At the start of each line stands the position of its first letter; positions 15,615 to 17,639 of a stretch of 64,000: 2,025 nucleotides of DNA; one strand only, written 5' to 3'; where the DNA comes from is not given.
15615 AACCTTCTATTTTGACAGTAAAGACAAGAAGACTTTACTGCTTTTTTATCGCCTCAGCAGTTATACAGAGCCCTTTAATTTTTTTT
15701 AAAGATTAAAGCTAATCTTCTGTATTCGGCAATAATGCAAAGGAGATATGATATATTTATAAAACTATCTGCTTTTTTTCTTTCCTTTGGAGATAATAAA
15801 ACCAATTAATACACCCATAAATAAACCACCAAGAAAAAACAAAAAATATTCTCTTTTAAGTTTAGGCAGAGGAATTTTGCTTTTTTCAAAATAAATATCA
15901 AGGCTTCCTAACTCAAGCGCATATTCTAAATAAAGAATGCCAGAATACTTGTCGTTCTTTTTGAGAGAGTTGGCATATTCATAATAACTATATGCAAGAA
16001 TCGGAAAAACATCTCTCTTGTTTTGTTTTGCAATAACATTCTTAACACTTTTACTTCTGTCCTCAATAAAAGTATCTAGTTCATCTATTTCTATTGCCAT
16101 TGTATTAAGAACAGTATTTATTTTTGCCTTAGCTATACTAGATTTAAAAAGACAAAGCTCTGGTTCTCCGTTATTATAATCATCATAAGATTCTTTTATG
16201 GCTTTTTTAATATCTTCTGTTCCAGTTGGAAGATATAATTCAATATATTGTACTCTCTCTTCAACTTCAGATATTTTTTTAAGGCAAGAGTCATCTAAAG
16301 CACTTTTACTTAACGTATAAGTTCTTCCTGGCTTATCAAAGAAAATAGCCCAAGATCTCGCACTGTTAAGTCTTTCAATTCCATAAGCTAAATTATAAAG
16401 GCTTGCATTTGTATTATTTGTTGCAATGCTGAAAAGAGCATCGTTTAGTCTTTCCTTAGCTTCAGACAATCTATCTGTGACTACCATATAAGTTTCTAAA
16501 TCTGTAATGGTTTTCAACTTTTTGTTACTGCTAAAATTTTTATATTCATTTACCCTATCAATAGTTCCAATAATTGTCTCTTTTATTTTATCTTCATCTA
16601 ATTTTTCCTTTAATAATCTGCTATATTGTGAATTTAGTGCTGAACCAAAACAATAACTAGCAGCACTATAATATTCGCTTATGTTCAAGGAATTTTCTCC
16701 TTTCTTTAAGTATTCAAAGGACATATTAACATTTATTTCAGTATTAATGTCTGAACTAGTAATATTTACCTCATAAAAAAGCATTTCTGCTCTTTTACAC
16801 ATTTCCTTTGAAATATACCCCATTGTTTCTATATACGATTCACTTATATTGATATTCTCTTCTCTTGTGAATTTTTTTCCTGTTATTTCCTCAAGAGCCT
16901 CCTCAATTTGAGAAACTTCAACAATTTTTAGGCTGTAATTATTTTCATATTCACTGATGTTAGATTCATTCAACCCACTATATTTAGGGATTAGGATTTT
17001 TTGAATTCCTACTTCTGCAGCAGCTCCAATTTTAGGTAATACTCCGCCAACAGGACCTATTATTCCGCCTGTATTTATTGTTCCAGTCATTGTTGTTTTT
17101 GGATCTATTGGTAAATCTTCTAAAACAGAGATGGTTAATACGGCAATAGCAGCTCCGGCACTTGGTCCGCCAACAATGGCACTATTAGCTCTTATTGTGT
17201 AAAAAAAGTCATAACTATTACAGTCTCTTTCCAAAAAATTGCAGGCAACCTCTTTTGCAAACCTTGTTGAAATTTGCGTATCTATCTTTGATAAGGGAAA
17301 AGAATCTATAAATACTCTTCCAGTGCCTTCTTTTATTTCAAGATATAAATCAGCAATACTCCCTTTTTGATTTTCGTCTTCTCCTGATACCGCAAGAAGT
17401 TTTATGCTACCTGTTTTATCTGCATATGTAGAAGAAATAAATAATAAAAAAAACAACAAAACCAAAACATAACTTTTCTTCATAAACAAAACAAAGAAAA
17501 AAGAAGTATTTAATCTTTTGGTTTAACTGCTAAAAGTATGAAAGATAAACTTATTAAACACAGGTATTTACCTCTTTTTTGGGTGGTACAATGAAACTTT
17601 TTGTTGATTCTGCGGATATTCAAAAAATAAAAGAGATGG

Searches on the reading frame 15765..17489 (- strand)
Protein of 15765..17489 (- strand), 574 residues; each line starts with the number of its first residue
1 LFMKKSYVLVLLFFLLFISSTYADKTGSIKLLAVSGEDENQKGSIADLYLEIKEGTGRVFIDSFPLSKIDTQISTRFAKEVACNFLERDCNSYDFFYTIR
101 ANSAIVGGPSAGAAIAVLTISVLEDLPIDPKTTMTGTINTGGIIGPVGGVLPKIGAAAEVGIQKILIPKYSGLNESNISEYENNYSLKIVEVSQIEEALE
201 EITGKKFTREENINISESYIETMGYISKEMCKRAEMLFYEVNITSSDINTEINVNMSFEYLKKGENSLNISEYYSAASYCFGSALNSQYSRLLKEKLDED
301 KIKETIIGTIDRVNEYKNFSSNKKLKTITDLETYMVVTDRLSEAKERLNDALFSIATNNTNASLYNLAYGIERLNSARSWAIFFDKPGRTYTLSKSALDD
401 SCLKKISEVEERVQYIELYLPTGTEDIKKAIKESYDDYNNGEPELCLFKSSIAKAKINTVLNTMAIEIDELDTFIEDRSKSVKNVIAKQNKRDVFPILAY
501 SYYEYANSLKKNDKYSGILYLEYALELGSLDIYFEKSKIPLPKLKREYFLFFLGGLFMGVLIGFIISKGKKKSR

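Call 88: search_protein_families(library=pfam, proteins=[window:15765-17489:-], max_evalue=0.00001)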
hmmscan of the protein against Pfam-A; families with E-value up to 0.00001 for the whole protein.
window:15765-17489:- (574 aa): 1 family
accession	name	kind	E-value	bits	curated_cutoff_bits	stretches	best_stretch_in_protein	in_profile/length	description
PF05362.19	Lon_C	-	2.4e-13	50.6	21.1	1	107-201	108-201/205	Lon protease (S16) C-terminal proteolytic domain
